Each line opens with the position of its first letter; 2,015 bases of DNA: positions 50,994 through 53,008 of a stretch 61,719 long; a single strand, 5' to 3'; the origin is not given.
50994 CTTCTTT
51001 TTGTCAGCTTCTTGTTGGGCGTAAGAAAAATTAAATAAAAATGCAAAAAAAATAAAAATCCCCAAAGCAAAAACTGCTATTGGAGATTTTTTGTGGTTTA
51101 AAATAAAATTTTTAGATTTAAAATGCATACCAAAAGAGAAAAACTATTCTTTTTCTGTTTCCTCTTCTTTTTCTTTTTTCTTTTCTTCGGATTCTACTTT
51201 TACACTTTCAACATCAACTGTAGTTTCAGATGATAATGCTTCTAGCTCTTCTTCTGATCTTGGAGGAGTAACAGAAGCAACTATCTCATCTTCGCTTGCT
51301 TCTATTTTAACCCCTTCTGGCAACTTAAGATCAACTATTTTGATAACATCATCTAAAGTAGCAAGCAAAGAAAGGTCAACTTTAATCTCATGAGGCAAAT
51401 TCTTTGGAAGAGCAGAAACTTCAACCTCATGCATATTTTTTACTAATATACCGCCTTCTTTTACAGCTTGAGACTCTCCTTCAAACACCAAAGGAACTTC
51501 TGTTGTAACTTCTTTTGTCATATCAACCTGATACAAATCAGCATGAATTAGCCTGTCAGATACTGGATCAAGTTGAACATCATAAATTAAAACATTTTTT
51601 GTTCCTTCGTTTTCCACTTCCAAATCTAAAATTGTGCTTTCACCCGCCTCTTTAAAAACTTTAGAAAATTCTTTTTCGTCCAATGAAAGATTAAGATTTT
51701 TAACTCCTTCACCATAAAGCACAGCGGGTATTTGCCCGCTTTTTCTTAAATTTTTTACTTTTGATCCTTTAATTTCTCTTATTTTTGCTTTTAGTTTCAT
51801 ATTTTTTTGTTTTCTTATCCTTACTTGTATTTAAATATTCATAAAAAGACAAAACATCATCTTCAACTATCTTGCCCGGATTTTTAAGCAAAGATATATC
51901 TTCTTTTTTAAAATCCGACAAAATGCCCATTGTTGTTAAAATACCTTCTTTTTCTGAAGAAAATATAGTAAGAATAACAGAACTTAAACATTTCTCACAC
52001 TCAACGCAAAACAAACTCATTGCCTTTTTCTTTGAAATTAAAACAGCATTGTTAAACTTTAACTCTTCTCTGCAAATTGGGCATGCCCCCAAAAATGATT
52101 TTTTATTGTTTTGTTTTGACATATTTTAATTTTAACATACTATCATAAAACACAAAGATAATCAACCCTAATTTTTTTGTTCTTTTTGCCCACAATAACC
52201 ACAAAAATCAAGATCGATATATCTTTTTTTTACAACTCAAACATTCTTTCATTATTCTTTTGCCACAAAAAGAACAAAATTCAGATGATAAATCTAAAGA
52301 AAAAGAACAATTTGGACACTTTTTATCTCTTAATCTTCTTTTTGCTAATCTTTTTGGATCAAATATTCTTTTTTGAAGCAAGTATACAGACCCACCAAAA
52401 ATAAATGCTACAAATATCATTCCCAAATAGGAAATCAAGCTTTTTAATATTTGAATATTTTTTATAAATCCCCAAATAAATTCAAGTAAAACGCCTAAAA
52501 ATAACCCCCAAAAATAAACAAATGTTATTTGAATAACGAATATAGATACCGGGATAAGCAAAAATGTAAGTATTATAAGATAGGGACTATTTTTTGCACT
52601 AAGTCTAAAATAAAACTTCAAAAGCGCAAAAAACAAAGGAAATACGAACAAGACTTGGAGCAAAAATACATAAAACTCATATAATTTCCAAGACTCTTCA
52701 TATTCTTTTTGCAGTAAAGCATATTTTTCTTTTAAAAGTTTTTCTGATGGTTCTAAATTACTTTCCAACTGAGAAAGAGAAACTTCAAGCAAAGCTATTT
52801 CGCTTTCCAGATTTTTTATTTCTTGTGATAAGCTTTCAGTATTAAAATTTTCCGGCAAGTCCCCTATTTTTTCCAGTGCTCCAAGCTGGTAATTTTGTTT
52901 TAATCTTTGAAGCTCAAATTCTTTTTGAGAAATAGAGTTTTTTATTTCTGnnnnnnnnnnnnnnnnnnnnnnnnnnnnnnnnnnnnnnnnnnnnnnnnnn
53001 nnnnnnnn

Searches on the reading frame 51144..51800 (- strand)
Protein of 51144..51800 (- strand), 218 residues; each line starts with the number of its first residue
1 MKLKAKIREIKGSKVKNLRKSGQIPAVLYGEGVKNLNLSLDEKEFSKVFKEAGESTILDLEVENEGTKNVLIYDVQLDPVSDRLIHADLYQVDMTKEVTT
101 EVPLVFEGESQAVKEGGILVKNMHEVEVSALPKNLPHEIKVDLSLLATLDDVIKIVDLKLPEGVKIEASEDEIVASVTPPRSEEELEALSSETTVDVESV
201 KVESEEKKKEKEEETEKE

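Call 82: find_encoding_contigs(protein=window:51144-51800:-, flank=8000, max_places=6)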
Protein window:51144-51800:- (218 aa): 3 contigs read that carry it; 1 place shown.
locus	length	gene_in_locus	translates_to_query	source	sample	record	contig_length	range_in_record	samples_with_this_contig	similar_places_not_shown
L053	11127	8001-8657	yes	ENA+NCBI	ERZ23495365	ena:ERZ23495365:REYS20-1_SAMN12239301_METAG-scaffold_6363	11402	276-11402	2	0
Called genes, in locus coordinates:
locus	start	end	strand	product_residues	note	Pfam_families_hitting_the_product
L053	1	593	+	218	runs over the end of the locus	PF01509:TruB_N, PF16198:TruB_C_2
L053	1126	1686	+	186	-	PF20803:PaaX_M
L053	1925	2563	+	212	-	PF00834:Ribul_P_3_epim, PF00977:His_biosynth (faint)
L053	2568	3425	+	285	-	PF13292:DXP_synthase_N, PF00456:Transketolase_N, PF00676:E1_dh (weak), PF09364:XFP_N (weak)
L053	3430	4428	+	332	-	PF02779:Transket_pyr, PF02780:Transketolase_C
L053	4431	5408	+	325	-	PF00294:PfkB, PF08543:Phos_pyr_kin (weak)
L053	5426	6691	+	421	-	-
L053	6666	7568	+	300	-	PF01116:F_bP_aldolase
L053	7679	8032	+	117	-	-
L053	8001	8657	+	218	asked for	PF01386:Ribosomal_L25p, PF14693:Ribosomal_TL5_C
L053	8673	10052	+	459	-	PF13406:SLT_2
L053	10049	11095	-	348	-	PF03462:PCRF, PF00472:RF-1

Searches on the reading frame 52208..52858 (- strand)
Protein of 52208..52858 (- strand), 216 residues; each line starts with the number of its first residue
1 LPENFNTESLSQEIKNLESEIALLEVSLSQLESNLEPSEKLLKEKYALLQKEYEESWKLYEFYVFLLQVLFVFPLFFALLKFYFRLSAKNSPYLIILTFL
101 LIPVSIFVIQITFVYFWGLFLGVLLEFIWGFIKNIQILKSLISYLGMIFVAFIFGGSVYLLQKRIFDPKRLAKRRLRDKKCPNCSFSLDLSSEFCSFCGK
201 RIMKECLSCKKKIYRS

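Call 64: search_protein_families(library=pfam, proteins=[window:52208-52858:-], max_evalue=0.01)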
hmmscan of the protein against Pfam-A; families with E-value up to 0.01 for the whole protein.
window:52208-52858:- (216 aa): 5 families
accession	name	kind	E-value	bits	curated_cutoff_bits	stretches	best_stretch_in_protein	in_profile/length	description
PF12773.13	DZR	-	2.6e-05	24.7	27.3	1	181-213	1-34/45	Double zinc ribbon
PF24460.1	DUF7575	-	0.00026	20.7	28.5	1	180-201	5-26/28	Domain of unknown function (DUF7575)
PF10571.15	UPF0547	-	0.00059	20.4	29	1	179-199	1-21/26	Uncharacterised protein family UPF0547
PF13240.11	Zn_Ribbon_1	-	0.00065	19.9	25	1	180-201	1-22/23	zinc-ribbon domain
PF17032.10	Zn_ribbon_15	-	0.0084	17.3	28.9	0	178-199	52-73/73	zinc-ribbon family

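Call 94: search_protein_families(library=padloc, proteins=[window:52208-52858:-], max_evalue=0.01)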
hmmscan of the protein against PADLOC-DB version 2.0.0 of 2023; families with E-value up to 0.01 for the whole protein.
window:52208-52858:- (216 aa): 0 families
